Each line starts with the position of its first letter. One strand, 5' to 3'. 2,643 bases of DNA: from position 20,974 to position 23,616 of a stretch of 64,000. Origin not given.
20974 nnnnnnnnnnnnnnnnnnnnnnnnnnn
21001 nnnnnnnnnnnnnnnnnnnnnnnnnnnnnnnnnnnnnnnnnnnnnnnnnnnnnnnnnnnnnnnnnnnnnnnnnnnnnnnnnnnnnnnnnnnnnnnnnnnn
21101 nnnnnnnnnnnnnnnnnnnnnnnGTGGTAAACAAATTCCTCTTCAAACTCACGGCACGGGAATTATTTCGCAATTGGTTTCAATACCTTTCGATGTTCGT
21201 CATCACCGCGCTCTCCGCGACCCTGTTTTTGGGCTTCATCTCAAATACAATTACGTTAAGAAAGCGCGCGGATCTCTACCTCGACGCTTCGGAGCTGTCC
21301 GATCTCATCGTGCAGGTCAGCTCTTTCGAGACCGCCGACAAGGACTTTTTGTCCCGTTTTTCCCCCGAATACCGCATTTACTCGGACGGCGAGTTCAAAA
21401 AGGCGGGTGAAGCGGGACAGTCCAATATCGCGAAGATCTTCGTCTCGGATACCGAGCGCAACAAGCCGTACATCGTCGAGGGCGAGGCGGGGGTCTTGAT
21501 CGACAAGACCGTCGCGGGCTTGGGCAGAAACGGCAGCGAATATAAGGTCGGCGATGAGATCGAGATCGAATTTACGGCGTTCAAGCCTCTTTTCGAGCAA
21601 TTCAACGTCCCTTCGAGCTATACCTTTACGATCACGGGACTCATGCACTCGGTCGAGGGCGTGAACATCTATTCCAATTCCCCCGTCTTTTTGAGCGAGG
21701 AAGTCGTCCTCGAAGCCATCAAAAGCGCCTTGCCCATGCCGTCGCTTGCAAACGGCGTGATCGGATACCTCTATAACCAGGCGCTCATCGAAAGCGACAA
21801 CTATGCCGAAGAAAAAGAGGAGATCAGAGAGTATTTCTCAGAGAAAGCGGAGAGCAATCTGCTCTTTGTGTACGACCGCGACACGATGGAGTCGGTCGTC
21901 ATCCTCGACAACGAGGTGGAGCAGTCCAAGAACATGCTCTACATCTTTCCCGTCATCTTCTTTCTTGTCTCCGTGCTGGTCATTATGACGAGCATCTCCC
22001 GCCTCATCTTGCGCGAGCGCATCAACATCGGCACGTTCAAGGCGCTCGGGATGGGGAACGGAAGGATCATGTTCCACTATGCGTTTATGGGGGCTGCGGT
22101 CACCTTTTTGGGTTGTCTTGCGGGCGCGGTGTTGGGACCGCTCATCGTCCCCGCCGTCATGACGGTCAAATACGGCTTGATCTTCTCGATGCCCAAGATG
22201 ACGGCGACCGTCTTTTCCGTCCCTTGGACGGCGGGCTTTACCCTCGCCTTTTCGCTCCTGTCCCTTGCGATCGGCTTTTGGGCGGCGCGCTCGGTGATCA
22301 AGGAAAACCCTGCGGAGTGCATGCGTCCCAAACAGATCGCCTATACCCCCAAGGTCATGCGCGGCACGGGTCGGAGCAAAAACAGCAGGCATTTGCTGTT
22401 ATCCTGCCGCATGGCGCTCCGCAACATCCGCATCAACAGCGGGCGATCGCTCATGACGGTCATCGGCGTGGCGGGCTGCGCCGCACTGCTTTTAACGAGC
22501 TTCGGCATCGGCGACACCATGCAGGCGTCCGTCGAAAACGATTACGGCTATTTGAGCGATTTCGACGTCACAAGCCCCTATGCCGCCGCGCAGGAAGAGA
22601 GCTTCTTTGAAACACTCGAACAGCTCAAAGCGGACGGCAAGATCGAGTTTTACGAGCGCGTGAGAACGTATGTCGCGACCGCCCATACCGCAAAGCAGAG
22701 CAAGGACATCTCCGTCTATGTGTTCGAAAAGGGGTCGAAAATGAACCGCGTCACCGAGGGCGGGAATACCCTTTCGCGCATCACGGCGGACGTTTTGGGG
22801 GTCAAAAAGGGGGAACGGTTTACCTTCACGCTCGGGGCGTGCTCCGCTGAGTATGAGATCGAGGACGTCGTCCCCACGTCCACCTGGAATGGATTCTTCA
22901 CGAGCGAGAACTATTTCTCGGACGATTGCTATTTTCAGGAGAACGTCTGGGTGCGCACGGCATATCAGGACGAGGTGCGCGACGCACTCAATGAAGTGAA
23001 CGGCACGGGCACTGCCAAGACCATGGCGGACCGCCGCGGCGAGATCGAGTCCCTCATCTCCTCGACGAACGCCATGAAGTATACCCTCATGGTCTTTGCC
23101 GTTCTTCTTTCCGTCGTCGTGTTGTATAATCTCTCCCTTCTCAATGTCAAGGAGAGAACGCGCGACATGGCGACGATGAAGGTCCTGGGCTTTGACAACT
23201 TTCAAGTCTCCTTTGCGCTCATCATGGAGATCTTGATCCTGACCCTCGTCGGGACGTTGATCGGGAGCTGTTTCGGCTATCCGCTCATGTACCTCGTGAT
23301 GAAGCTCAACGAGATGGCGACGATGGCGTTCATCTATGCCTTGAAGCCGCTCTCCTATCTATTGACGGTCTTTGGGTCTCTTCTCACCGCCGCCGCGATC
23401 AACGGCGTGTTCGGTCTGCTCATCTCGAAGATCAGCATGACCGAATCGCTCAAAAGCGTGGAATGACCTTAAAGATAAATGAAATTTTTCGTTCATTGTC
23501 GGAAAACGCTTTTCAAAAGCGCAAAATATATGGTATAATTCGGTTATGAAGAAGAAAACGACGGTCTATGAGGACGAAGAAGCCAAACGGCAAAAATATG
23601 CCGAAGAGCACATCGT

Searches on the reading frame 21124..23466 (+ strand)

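Call 42: search_protein_families(library=pfam, proteins=[window:21124-23466:+], max_evalue=0.00001)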
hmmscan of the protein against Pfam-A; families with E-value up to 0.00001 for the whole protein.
window:21124-23466:+ (780 aa): 1 family
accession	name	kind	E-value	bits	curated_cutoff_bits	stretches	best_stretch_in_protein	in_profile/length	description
PF02687.27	FtsX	-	2.6e-27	95.7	25.5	2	654-771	2-119/120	FtsX-like permease C-terminal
